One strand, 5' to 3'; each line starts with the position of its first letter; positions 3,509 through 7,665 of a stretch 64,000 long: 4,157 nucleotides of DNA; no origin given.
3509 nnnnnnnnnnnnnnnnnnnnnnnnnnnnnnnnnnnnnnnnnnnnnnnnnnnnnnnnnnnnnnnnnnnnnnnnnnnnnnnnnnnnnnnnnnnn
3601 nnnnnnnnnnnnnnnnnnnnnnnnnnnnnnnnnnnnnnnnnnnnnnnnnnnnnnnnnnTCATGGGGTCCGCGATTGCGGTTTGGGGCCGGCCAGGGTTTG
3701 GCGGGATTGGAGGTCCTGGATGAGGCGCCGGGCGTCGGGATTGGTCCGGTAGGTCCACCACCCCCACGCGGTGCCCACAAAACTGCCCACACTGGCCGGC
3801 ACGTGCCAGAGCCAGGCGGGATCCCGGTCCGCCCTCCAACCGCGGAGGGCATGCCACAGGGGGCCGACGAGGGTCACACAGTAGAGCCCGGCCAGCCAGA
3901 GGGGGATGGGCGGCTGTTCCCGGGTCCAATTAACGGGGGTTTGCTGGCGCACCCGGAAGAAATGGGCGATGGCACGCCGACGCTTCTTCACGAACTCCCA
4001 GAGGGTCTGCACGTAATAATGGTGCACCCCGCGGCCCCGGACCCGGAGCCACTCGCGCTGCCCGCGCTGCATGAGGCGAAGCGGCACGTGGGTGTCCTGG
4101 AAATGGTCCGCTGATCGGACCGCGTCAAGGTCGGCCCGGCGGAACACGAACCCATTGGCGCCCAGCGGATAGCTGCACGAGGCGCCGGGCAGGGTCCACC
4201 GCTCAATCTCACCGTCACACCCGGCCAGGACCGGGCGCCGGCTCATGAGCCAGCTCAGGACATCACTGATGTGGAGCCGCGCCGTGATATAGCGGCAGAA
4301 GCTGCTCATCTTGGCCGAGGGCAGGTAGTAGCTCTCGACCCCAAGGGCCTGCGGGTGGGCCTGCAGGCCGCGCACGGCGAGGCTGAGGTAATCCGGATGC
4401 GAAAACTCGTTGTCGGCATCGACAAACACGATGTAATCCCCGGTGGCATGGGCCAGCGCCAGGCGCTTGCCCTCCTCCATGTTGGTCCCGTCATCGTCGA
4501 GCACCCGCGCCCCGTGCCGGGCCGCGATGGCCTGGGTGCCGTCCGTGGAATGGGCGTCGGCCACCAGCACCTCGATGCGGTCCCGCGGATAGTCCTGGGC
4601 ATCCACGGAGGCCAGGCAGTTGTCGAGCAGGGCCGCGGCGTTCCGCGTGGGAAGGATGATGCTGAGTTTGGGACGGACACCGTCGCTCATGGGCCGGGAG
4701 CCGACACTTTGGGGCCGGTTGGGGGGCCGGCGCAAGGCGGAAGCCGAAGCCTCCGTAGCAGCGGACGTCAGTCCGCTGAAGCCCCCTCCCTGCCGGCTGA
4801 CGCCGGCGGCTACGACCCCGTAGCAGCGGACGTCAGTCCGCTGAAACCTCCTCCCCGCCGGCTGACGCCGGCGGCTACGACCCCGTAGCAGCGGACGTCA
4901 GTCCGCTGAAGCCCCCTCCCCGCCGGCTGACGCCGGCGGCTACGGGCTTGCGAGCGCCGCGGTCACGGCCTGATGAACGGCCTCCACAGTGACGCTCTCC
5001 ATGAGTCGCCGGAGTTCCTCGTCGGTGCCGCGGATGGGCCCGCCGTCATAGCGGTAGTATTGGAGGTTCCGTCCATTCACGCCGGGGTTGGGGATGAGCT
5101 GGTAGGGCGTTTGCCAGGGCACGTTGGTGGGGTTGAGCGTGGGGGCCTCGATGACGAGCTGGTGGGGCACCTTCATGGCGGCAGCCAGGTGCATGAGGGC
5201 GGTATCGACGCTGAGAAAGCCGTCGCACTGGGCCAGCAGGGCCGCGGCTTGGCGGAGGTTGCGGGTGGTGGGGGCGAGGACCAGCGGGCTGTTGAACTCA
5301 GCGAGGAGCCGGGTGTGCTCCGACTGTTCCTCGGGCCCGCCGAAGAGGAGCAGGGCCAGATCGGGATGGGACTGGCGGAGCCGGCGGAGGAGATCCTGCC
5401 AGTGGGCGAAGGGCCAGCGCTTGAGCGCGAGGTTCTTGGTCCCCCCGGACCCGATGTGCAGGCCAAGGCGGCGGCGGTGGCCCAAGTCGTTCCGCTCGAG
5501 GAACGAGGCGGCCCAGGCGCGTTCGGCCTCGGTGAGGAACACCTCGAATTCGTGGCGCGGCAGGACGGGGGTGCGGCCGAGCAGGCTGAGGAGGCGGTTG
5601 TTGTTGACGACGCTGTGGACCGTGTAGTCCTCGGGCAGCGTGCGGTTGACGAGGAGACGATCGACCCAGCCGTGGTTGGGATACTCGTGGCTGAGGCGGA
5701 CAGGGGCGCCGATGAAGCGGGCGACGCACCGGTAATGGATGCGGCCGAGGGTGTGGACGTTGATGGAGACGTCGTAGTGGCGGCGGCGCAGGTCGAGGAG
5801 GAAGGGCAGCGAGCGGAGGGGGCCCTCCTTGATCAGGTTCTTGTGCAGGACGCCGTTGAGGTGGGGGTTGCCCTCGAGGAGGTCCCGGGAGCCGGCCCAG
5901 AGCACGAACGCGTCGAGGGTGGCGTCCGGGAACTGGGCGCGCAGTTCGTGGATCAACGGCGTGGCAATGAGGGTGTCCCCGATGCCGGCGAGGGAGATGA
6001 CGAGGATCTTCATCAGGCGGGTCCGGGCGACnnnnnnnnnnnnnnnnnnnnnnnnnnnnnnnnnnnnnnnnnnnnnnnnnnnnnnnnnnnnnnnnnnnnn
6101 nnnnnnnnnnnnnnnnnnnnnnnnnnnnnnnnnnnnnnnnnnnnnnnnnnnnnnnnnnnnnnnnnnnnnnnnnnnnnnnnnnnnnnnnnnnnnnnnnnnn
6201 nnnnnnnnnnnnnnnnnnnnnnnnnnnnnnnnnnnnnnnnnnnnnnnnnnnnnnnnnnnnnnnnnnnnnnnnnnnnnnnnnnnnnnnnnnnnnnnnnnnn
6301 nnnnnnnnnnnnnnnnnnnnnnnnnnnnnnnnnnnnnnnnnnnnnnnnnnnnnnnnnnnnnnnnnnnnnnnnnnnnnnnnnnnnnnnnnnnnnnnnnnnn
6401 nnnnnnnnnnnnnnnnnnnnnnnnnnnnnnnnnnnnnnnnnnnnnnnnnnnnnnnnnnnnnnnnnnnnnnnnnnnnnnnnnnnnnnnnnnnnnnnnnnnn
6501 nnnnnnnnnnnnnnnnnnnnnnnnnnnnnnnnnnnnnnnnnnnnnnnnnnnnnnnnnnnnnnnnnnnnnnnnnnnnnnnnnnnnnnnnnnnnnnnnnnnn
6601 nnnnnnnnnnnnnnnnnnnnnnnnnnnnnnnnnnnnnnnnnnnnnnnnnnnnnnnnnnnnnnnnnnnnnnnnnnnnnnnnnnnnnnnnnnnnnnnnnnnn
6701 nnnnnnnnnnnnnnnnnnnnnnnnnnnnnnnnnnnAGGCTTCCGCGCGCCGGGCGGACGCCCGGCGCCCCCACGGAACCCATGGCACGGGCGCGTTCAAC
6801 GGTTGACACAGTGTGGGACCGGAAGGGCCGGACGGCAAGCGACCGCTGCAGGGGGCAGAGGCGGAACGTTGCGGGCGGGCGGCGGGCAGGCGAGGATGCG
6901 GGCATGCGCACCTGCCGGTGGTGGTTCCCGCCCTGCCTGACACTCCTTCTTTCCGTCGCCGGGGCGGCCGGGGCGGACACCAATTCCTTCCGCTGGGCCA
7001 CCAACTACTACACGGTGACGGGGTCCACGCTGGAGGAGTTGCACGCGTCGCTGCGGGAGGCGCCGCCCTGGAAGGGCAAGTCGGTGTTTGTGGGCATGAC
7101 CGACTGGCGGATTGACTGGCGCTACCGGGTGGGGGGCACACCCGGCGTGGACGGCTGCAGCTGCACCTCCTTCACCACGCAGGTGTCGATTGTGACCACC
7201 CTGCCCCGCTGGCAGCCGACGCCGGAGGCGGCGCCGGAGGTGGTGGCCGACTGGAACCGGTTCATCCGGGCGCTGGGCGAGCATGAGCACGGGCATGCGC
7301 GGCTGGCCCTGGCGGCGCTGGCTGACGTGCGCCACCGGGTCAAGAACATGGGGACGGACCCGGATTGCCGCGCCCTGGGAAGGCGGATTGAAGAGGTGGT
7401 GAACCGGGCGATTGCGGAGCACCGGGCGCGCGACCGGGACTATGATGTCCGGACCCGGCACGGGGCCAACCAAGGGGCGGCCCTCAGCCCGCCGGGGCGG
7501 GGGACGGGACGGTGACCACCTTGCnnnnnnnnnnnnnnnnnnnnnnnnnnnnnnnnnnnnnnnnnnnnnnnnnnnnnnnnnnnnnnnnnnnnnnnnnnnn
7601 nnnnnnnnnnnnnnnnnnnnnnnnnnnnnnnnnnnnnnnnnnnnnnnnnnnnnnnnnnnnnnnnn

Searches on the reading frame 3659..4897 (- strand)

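Call 34: search_protein_families(library=pfam, proteins=[window:3659-4897:-], max_evalue=0.001)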
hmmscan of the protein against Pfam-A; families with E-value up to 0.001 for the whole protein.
window:3659-4897:- (412 aa): 2 families
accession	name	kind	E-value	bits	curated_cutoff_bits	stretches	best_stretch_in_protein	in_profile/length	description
PF00535.33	Glycos_transf_2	-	2e-19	70.6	23.3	1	79-183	1-108/168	Glycosyl transferase family 2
PF13641.12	Glyco_tranf_2_3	-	9.2e-08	32.8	27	1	76-308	1-226/230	Glycosyltransferase like family 2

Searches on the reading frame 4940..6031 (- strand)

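Call 34: search_protein_families(library=pfam, proteins=[window:4940-6031:-], max_evalue=0.001)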
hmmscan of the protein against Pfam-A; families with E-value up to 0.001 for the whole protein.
window:4940-6031:- (363 aa): 1 family
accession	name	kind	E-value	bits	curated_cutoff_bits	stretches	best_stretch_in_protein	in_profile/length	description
PF01075.23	Glyco_transf_9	-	2.7e-21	76.4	22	1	80-289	7-204/247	Glycosyltransferase family 9 (heptosyltransferase)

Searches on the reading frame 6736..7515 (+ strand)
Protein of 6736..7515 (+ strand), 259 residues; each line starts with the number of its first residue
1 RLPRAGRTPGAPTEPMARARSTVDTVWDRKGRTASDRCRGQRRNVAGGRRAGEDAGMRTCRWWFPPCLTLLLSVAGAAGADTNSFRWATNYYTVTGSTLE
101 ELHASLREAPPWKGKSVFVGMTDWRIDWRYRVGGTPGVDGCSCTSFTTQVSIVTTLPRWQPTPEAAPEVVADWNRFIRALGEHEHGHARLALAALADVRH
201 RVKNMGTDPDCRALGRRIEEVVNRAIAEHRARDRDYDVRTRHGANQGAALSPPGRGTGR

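Call 34: search_protein_families(library=pfam, proteins=[window:6736-7515:+], max_evalue=0.001)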
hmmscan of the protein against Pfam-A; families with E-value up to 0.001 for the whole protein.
window:6736-7515:+ (259 aa): 1 family
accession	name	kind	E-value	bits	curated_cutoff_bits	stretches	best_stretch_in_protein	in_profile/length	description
PF06037.17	DUF922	-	7.3e-43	146.7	27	1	89-243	1-153/153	Bacterial protein of unknown function (DUF922)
